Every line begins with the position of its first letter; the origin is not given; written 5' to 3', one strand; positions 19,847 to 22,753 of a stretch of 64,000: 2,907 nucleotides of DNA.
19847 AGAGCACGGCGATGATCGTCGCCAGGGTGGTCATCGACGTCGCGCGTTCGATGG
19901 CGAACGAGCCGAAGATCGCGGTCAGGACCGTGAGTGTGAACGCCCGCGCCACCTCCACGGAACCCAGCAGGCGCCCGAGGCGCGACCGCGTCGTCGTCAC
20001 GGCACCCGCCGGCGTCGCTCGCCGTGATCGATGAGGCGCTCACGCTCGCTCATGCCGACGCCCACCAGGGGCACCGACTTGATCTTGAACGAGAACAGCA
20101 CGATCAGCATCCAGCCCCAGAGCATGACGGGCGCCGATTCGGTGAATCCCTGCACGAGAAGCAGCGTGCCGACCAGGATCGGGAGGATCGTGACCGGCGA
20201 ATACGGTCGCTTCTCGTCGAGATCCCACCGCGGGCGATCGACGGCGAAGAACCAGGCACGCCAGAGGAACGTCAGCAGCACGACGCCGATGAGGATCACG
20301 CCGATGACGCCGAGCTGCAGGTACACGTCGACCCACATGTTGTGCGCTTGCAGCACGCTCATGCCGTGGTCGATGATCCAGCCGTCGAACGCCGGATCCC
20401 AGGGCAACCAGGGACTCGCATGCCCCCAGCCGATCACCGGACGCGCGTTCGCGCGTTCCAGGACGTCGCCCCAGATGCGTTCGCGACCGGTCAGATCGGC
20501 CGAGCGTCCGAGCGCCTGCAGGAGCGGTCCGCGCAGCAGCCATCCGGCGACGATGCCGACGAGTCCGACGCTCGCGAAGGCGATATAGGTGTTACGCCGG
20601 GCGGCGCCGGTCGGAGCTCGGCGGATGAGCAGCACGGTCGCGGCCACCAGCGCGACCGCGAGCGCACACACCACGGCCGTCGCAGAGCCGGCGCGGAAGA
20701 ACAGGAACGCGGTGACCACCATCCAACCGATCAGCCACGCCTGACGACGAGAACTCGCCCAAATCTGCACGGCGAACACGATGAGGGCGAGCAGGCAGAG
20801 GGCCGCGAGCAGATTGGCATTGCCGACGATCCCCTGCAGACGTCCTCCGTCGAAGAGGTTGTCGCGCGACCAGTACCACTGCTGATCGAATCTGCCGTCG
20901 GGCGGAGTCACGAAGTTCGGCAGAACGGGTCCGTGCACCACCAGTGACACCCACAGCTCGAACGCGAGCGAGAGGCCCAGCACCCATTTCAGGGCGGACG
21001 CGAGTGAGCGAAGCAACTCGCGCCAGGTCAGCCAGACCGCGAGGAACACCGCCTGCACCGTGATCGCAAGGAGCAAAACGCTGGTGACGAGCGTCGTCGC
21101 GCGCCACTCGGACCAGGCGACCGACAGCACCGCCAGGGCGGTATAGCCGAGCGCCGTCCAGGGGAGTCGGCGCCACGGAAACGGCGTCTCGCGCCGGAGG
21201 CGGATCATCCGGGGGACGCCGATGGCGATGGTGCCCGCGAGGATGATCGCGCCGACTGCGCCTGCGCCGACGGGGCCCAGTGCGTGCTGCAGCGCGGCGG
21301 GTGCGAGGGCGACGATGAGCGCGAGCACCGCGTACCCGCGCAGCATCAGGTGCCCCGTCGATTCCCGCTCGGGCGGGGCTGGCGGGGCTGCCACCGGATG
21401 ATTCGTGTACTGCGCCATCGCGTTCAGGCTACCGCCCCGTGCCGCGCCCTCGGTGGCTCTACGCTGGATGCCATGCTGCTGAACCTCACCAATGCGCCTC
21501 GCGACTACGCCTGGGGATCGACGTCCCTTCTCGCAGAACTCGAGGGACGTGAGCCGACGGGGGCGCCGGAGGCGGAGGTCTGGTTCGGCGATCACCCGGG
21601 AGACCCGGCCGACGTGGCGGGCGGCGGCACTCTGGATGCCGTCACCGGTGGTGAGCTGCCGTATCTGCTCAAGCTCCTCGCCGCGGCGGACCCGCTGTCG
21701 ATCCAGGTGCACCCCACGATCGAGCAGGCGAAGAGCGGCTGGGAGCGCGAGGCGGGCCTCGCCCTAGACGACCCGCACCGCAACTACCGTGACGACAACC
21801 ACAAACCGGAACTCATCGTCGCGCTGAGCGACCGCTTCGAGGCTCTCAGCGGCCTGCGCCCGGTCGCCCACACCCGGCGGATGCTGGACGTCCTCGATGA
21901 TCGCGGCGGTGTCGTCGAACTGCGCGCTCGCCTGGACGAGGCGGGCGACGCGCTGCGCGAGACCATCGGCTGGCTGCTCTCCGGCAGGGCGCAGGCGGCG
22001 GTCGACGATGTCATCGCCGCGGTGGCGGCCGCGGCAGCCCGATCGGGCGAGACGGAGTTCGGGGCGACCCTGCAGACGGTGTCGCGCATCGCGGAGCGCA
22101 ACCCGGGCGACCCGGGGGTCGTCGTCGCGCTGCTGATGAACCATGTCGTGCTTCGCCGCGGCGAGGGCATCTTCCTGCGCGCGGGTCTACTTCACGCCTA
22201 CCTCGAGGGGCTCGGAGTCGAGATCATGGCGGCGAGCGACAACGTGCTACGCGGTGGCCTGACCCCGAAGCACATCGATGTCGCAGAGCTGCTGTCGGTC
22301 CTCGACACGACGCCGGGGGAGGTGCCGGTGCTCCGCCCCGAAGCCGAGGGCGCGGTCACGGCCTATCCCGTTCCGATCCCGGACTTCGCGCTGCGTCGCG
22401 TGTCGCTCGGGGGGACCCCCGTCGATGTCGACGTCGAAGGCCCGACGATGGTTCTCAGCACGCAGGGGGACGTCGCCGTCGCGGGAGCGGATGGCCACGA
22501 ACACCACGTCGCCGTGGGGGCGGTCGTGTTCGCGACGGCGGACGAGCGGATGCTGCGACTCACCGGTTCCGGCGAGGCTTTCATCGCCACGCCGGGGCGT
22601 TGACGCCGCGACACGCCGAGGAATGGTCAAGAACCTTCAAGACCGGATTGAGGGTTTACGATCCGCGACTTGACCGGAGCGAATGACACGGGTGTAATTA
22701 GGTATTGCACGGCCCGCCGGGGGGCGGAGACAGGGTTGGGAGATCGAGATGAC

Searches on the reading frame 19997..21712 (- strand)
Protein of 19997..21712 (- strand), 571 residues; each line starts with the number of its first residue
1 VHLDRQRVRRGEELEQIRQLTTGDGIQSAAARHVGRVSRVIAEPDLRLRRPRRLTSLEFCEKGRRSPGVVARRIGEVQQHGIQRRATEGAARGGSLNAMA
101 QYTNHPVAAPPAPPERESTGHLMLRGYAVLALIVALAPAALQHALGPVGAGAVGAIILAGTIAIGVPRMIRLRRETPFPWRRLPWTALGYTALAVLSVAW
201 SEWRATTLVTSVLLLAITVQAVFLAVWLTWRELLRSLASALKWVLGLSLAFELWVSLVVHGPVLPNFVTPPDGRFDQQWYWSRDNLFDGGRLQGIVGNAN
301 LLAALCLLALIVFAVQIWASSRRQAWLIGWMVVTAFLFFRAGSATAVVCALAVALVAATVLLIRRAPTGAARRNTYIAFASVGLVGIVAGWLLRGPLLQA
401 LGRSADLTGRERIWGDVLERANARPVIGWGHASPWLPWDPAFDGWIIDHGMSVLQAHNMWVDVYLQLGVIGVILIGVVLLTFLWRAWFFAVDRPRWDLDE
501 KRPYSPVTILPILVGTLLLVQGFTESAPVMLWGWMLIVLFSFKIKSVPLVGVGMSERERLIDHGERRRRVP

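Call 11: search_protein_families(library=pfam, proteins=[window:19997-21712:-], max_evalue=0.001)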
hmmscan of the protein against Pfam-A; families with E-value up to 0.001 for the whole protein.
window:19997-21712:- (571 aa): 1 family
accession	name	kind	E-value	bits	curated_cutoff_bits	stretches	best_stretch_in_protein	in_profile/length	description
PF04932.20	Wzy_C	-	1.3e-07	31.9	31.7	1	331-475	3-148/149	O-Antigen ligase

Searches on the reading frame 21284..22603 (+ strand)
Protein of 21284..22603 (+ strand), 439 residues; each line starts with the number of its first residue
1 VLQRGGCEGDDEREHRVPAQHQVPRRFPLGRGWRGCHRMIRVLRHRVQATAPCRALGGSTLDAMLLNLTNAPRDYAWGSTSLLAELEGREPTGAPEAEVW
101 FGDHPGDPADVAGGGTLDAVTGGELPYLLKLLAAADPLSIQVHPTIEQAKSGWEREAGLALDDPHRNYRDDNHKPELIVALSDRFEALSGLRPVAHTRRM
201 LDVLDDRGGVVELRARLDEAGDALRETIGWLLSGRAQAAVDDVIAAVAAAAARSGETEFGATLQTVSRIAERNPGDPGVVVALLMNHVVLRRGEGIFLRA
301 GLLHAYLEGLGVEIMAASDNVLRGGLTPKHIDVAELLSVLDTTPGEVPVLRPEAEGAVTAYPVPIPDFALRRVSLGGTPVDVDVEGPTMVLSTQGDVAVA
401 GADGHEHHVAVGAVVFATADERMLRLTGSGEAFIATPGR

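Call 11: search_protein_families(library=pfam, proteins=[window:21284-22603:+], max_evalue=0.001)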
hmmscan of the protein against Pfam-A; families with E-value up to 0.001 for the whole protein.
window:21284-22603:+ (439 aa): 1 family
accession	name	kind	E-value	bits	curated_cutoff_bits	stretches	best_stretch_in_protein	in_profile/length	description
PF20511.4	PMI_typeI_cat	-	9.7e-21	74.8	22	1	65-193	1-142/143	Phosphomannose isomerase type I, catalytic domain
